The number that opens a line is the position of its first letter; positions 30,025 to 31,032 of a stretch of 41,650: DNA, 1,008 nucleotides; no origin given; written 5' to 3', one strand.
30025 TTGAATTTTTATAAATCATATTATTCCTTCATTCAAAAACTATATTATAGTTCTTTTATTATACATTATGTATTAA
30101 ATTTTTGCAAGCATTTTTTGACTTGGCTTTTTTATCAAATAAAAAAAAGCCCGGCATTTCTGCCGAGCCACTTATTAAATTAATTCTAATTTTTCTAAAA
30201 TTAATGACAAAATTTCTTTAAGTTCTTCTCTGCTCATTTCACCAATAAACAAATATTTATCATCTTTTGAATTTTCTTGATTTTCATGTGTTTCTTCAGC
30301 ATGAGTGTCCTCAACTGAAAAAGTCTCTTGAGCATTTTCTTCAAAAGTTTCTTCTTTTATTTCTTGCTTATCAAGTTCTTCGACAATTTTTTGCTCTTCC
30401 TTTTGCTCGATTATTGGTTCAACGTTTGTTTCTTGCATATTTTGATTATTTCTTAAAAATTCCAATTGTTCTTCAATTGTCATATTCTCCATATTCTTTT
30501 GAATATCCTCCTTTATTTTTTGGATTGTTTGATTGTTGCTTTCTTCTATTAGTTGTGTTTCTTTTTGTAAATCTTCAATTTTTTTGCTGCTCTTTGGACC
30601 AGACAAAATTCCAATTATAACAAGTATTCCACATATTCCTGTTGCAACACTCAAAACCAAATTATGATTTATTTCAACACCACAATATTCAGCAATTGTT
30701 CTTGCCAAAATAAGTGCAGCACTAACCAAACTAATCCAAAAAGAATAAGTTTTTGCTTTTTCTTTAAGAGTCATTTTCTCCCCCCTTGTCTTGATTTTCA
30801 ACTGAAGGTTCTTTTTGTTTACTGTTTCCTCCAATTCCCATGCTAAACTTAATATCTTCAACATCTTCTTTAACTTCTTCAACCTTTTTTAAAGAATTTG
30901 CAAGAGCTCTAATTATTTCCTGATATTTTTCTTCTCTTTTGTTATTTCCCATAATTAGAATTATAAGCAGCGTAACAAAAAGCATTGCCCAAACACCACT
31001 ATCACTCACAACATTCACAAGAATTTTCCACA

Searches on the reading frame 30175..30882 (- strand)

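Call 27: search_protein_families(library=pfam, proteins=[window:30175-30882:-])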
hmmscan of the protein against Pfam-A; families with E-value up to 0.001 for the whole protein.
window:30175-30882:- (235 aa): 1 family
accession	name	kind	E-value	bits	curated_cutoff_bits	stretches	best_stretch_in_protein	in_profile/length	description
PF04531.18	Phage_holin_1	-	0.00087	20.2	22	0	42-98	6-66/82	Bacteriophage holin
